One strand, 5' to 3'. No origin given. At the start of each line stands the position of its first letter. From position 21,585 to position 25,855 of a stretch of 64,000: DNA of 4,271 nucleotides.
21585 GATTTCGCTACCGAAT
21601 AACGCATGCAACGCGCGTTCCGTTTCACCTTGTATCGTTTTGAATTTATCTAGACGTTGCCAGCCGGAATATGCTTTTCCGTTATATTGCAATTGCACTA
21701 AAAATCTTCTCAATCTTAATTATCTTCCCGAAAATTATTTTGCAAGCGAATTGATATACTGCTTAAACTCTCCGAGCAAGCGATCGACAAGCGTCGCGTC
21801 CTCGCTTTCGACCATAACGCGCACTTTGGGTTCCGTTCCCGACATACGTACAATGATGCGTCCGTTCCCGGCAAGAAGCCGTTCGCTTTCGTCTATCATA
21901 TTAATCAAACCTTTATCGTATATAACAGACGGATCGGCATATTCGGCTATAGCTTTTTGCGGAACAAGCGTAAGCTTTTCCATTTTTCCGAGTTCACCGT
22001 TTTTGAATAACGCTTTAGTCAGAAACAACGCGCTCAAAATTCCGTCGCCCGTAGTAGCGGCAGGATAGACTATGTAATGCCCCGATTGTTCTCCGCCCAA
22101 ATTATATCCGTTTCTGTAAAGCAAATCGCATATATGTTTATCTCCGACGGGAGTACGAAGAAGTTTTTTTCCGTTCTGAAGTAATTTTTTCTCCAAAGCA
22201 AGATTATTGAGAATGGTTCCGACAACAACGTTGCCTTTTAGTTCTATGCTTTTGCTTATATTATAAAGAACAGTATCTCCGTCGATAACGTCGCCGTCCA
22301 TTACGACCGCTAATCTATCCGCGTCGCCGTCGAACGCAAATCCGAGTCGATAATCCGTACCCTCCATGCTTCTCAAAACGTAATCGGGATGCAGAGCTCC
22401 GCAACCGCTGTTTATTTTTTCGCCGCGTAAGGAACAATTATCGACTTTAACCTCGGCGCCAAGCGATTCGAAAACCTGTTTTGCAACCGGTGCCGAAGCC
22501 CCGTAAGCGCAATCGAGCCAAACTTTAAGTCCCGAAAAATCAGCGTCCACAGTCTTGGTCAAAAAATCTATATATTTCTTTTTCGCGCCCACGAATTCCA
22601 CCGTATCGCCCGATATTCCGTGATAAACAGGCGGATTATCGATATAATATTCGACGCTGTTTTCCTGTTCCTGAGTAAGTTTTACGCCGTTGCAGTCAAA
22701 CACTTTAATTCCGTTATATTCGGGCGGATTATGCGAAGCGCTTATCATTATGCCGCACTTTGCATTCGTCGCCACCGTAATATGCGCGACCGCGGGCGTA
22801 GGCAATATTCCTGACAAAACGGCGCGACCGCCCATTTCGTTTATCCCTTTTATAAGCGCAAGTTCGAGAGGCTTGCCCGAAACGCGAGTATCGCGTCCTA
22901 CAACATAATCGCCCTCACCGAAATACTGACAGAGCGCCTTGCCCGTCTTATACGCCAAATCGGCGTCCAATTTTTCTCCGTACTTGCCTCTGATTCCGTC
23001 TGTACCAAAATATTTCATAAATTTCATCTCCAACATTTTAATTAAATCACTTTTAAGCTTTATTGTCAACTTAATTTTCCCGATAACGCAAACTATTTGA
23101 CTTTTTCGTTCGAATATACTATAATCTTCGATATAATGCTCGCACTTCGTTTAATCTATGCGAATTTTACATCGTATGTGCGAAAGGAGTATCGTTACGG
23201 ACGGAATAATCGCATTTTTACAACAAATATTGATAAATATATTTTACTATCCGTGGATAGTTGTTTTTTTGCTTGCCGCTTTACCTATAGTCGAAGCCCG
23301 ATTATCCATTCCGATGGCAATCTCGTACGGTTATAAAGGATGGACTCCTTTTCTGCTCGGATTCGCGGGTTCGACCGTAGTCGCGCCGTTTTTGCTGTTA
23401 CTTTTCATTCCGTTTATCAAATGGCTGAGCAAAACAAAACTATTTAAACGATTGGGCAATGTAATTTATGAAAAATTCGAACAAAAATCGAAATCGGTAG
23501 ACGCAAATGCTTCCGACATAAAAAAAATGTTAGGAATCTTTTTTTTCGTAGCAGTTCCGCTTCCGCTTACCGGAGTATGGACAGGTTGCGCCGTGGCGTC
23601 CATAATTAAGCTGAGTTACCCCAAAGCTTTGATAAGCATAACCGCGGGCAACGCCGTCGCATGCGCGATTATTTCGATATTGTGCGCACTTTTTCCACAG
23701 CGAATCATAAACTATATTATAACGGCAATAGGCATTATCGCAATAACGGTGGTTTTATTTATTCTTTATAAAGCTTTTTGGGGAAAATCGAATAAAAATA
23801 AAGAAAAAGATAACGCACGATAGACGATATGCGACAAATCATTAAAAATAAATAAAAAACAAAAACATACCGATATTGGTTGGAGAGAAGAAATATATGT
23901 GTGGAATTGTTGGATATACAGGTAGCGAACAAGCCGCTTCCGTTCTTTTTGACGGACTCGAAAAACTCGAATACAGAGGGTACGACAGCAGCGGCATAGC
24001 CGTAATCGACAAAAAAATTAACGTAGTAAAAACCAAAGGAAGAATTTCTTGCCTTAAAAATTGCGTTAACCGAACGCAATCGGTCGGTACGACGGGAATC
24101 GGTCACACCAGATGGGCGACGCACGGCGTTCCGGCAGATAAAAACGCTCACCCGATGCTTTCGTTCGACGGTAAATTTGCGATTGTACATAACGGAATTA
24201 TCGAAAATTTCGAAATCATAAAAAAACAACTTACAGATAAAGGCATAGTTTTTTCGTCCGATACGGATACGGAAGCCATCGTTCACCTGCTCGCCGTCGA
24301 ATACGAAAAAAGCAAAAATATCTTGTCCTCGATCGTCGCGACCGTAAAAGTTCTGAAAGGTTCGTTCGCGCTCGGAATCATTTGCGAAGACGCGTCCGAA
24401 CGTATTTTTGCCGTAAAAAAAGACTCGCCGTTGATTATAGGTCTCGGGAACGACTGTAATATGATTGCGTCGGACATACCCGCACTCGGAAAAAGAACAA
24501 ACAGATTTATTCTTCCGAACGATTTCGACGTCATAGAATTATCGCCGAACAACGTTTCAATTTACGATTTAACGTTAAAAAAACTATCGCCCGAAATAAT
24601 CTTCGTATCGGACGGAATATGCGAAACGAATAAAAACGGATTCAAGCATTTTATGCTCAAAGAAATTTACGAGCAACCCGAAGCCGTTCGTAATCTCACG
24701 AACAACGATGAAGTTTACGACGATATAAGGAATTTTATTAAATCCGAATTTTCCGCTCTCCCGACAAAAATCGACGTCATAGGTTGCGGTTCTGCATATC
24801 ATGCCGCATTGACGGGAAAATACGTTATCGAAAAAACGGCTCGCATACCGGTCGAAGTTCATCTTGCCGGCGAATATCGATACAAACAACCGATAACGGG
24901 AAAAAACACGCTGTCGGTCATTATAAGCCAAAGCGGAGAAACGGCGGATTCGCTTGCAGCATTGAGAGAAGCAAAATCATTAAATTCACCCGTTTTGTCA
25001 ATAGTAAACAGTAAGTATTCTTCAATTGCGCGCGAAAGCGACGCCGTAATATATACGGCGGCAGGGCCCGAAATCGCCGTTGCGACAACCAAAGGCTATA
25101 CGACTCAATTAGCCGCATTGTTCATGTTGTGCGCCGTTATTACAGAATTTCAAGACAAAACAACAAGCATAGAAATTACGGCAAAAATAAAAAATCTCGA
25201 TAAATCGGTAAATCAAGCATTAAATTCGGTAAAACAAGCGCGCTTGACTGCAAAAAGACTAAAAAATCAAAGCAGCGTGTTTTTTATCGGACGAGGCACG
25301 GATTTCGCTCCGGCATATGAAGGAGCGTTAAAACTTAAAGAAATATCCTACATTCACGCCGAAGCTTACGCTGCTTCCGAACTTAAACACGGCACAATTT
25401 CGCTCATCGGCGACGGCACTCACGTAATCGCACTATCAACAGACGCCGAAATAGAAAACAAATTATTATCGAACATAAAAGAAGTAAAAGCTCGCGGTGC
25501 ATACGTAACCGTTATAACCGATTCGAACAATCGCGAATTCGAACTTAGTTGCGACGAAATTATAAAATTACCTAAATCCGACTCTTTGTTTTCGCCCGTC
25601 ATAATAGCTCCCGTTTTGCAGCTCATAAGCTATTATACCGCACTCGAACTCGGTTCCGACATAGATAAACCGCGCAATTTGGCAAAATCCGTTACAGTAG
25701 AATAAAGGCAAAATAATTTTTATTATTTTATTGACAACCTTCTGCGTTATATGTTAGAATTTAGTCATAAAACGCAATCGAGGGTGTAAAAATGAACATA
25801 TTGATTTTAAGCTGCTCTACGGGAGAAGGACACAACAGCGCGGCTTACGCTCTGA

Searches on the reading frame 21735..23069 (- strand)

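Call 69: search_protein_families(library=pfam, proteins=[window:21735-23069:-])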
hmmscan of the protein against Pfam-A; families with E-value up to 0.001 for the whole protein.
window:21735-23069:- (444 aa): 4 families
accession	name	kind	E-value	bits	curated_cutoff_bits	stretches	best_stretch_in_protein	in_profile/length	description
PF02878.22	PGM_PMM_I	-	2.8e-40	137.7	22.5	1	19-144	2-132/138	Phosphoglucomutase/phosphomannomutase, alpha/beta/alpha domain I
PF02880.22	PGM_PMM_III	-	4.7e-21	75.5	20.7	1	263-358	1-101/115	Phosphoglucomutase/phosphomannomutase, alpha/beta/alpha domain III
PF02879.22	PGM_PMM_II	-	3.1e-12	47.4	29.3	1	165-258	2-100/103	Phosphoglucomutase/phosphomannomutase, alpha/beta/alpha domain II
PF00408.26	PGM_PMM_IV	-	3.9e-12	46.5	23.1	1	388-434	18-64/68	Phosphoglucomutase/phosphomannomutase, C-terminal domain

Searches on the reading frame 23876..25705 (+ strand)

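Call 69: search_protein_families(library=pfam, proteins=[window:23876-25705:+])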
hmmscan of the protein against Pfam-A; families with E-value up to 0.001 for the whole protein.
window:23876-25705:+ (609 aa): 3 families
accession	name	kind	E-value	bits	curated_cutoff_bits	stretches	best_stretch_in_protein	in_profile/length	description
PF01380.27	SIS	-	4e-54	182.4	25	2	298-418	7-128/131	SIS domain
PF13522.11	GATase_6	-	6.1e-19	68.8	27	1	71-193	10-123/130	Glutamine amidotransferase domain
PF13537.11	GATase_7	-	9.7e-16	58.3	25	1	81-204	5-121/123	Glutamine amidotransferase domain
